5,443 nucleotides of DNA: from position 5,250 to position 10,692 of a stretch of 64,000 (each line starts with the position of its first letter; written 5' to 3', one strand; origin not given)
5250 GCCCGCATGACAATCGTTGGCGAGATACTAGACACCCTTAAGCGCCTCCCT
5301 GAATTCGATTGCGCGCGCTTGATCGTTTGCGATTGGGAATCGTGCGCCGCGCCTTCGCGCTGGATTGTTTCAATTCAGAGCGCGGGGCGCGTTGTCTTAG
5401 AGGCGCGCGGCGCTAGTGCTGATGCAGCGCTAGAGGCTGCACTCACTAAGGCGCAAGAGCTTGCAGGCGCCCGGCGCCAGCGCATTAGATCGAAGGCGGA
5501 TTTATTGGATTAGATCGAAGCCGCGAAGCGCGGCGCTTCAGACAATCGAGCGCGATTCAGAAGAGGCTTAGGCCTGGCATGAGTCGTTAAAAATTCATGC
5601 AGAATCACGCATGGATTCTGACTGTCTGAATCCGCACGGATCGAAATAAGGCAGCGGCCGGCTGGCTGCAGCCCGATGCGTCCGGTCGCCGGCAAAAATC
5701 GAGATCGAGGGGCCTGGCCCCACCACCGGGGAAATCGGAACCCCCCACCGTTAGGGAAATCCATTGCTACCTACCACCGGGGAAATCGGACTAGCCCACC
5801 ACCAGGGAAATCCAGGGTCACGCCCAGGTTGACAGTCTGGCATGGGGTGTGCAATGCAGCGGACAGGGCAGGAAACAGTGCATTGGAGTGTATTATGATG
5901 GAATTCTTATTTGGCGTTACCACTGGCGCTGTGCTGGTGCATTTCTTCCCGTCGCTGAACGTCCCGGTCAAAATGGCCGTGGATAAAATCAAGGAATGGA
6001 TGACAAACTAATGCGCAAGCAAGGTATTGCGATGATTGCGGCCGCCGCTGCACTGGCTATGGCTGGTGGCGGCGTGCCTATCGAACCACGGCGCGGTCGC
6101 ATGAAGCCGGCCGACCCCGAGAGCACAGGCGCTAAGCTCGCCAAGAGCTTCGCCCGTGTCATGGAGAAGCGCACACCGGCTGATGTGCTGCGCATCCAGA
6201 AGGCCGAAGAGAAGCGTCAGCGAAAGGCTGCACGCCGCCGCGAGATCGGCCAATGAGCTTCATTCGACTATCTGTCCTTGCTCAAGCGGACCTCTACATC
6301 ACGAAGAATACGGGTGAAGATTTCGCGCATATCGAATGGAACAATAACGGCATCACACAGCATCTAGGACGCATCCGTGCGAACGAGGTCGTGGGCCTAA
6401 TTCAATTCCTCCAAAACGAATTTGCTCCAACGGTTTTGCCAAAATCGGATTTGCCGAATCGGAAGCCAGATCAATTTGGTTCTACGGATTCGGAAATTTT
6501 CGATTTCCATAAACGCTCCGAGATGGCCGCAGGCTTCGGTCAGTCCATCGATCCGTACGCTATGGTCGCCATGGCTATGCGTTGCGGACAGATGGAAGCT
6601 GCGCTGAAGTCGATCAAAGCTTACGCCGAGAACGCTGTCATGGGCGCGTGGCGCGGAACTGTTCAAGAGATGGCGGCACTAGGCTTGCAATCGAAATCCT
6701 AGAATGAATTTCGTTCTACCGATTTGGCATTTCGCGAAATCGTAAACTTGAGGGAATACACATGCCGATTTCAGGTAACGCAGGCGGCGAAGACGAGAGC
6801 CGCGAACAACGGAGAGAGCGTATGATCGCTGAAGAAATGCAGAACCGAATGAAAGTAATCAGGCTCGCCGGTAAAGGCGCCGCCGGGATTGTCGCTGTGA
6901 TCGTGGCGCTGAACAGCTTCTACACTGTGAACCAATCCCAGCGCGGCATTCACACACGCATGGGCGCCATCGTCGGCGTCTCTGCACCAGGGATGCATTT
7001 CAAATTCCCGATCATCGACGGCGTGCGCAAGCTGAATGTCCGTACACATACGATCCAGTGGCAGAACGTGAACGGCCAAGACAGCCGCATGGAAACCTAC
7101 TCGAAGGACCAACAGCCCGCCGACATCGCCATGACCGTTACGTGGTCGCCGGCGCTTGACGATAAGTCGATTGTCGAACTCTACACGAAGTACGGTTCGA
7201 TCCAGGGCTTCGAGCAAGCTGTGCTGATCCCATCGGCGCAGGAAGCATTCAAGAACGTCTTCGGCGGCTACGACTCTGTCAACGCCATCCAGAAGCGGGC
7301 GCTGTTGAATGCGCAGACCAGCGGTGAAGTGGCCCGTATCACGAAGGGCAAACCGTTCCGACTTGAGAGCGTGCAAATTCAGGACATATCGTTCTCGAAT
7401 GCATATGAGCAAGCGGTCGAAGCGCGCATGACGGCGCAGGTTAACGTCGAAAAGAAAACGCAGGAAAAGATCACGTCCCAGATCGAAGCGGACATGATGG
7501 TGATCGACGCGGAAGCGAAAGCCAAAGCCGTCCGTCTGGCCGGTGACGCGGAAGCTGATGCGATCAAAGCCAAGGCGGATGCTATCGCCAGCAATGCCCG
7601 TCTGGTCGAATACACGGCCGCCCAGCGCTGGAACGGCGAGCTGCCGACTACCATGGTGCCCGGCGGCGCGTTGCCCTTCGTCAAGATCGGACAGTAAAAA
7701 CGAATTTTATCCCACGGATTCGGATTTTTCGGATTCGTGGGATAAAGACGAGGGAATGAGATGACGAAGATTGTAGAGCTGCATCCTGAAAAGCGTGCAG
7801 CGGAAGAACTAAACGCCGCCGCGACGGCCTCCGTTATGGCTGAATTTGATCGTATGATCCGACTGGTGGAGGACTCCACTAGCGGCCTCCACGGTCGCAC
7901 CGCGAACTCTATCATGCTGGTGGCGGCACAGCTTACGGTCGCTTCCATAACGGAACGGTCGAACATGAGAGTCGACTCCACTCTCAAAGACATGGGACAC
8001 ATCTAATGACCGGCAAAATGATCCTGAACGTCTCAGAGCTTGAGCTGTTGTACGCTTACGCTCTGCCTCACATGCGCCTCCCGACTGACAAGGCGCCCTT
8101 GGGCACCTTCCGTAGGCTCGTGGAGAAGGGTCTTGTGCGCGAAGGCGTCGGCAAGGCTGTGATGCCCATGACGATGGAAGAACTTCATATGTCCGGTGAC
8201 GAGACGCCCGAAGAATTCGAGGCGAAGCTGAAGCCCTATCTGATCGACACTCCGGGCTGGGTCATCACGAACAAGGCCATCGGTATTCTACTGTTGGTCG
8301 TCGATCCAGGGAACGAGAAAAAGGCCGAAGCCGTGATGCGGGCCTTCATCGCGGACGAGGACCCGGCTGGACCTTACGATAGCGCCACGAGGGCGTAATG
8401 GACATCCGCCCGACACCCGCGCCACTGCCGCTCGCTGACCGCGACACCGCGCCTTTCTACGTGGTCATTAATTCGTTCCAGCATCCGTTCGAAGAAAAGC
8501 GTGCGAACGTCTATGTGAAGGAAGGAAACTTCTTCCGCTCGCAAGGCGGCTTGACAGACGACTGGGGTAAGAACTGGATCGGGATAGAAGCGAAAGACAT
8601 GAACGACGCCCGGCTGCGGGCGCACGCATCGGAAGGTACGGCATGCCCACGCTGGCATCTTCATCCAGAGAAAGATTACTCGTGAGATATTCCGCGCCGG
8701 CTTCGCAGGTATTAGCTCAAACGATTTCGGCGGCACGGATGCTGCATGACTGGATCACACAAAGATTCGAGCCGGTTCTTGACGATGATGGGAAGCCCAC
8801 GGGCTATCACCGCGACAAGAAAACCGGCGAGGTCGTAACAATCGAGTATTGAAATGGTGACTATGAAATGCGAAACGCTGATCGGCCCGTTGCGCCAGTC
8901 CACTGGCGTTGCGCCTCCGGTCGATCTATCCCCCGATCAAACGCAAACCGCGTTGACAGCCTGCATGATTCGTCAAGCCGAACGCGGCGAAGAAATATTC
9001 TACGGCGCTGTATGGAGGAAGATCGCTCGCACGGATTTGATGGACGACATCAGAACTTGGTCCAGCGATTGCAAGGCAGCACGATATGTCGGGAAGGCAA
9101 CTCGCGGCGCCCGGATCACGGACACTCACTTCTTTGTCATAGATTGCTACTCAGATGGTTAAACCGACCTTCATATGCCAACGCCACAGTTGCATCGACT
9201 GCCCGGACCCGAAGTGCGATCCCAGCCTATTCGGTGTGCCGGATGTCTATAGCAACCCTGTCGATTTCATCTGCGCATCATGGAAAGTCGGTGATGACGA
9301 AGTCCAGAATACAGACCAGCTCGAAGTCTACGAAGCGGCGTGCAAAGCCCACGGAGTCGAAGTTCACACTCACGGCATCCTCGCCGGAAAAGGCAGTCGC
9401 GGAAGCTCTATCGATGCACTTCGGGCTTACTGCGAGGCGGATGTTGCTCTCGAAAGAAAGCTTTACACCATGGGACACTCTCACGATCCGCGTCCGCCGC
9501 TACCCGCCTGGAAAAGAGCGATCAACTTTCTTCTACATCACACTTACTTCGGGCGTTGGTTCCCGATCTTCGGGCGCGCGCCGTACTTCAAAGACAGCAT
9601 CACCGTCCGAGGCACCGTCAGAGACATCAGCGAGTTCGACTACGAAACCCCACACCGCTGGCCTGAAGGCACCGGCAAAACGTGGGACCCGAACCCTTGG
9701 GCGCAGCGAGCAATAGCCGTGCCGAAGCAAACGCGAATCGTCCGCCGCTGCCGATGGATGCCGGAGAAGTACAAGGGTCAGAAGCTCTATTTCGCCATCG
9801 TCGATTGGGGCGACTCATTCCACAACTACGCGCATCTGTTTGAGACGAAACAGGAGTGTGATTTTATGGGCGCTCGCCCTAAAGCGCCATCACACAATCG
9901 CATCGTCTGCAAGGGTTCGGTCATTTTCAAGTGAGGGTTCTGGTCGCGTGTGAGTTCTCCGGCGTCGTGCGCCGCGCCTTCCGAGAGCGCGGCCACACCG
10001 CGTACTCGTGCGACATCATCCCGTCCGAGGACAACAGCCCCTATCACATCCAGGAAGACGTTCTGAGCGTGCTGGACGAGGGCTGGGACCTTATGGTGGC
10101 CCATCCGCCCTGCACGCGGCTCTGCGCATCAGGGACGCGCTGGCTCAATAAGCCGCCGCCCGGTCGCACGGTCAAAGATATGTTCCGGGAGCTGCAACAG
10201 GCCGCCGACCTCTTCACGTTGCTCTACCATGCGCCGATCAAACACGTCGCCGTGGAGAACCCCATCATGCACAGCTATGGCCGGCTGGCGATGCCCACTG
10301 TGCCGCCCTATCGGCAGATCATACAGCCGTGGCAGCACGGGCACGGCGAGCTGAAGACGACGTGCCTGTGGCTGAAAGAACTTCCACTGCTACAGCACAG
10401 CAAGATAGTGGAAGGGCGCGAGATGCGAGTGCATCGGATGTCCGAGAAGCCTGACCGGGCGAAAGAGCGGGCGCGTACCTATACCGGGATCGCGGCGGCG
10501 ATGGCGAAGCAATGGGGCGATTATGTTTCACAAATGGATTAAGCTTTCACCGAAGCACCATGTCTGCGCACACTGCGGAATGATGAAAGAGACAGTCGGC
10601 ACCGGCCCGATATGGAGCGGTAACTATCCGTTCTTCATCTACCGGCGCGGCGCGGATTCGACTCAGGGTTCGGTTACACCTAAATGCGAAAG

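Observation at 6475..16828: Iteron core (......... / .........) recurs as a ~27-bp motif upstream of at least three + strand genes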

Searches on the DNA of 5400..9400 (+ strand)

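Call 4: search_dna_similar(query=window:5400-9400:+, collection=phages, mode=distant, max_rows=20)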
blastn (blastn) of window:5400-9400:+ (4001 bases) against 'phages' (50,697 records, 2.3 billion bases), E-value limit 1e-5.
Records with a match: 2; places in all: 2; records where one place covers at least 80% of the query: 0.
Best place of each record, by identity: 80-90% 1; 60-80% 1.
By first word of the organism name: Kosakonia 1; Mesorhizobium 1.
By host as written in the record: Kosakonia cowanii CB166B 1; Mesorhizobium loti R7ANS 1.
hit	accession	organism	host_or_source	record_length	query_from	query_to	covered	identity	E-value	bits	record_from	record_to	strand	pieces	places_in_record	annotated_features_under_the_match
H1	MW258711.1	Kosakonia phage Kc166B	Kosakonia cowanii CB166B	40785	2116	2270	4%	69.7%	3e-8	69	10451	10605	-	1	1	membrane protease family protein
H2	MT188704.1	Mesorhizobium phage Cp1R7A-A1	Mesorhizobium loti R7ANS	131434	2230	2285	1%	83.9%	5e-6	62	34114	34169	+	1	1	HlfK/HlfC like regulator of protease activity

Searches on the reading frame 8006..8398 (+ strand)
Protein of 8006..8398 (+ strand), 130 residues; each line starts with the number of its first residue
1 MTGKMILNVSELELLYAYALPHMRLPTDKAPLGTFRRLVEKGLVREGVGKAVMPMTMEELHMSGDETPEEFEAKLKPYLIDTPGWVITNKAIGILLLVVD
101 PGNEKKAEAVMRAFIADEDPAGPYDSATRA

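Call 8: search_protein_families(library=pfam, proteins=[window:8006-8398:+], max_evalue=0.01)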
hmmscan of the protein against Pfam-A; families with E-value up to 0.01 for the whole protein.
window:8006-8398:+ (130 aa): 0 families

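Call 17: search_protein_families(library=phrogs, proteins=[window:8006-8398:+], max_evalue=0.001)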
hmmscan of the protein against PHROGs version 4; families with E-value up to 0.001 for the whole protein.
window:8006-8398:+ (130 aa): 0 families

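Call 30: find_homologous_proteins(query=window:8006-8398:+, max_evalue=0.00001)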
Query window:8006-8398:+ (130 aa): 1 proteins with E <= 0.00001 among 35 candidates.
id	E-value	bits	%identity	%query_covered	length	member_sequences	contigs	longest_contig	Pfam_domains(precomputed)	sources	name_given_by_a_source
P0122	1.9e-79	281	100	100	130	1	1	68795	-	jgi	-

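Call 32: find_related_loci(query=A2, collection=metagenome_contigs, flank=4000)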
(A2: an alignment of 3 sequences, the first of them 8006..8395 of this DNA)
Query A2 (130 aa) in metagenome_contigs; peptide patterns used: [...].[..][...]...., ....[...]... (x = any residue, [..] = any of these).
599 stretches matched a pattern, but none encodes a relative of the query by tblastn (E <= 1e-3).

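Call 33: find_related_loci(query=A2, collection=viral_contigs, flank=4000)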
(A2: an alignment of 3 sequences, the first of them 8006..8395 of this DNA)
Query A2 (130 aa) in viral_contigs; peptide patterns used: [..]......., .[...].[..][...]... (x = any residue, [..] = any of these).
119 stretches matched a pattern; 1 encode a relative of the query (tblastn E <= 1e-3); 1 distinct loci.
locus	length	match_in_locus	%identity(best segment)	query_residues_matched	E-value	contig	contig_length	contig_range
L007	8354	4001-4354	50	5-121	3e-33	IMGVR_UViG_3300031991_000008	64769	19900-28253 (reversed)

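Call 70: search_solved_structures(query=A2, max_evalue=10, show_alignments=2)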
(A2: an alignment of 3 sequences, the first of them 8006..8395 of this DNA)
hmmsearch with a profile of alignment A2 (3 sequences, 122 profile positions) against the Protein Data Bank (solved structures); distinct sequences matched with E-value up to 10: 2.
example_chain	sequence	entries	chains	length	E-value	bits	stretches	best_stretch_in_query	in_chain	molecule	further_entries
7olc_SZ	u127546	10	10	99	0.28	14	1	3-53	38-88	40S ribosomal protein S25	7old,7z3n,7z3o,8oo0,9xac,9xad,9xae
7wwx_A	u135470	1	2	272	1.7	11.5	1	80-95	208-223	NAD(P)-dependent dehydrogenase (Short-subunit alcohol dehydrogenase family)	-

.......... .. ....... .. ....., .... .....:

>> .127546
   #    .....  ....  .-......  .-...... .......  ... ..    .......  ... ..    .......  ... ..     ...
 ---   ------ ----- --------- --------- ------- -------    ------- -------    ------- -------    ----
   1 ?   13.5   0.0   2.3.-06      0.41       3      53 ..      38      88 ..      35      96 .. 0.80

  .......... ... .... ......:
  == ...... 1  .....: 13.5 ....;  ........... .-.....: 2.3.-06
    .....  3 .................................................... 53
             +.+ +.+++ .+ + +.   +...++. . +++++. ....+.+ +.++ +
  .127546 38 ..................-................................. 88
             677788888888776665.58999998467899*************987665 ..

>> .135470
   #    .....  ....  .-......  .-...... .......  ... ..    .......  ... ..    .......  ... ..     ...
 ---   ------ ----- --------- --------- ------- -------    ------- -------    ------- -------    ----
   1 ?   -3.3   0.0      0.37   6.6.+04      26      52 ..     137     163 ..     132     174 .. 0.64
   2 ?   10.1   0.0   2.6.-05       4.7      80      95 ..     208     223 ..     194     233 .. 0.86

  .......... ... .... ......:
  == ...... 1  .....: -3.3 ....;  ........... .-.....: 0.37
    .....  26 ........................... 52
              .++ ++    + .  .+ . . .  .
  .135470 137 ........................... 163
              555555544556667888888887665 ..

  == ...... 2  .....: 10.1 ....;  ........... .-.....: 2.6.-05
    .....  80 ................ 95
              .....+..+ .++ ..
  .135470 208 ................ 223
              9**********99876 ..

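Call 74: predict_structure(protein=window:8006-8395:+)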
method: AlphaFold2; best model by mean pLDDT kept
length: 130 residues; sequences in the alignment: 1
mean_pLDDT: 49.8   pTM: 0.39
mean pLDDT of the five models: 49.8, 39.9, 38.6, 37.8, 36.3
residues with pLDDT >= 90: 0; 70-90: 1; 50-70: 70; < 50: 59
segments of 3 or more residues with pLDDT < 50: 1-31, 42-45, 80-86, 114-130
pLDDT, mean of each block of 10 residues (from residue 1): 34 46 39 52 50 57 66 60 46 58 60 46 34
secondary structure, 60 per line:
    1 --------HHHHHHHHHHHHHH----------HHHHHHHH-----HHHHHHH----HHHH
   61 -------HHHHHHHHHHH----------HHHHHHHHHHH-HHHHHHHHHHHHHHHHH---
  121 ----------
elements in order: H9-22 H33-40 H46-52 H57-60 H68-78 H89-99 H101-117

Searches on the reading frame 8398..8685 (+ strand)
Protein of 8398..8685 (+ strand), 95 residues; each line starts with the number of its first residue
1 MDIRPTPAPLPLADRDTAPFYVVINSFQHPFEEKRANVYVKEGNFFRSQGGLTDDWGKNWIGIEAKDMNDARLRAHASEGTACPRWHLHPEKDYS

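Call 75: search_protein_families(library=pfam, proteins=[window:8398-8685:+], max_evalue=0.01)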
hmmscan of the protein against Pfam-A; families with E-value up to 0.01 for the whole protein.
window:8398-8685:+ (95 aa): 0 families

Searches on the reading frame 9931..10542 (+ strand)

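Call 9: search_protein_families(library=pfam, proteins=[window:9931-10542:+], max_evalue=0.01)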
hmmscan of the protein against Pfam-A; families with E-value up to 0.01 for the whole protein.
window:9931-10542:+ (203 aa): 0 families

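Call 17: search_protein_families(library=phrogs, proteins=[window:9931-10542:+], max_evalue=0.001)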
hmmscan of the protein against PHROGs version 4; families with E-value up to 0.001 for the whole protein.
window:9931-10542:+ (203 aa): 2 families
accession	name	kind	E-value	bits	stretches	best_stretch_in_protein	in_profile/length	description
phrog_757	-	other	1.5e-53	182.4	1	1-201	15-224/247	DNA methyltransferase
phrog_27471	-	unknown function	3.7e-31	108.2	1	100-196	2-93/93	-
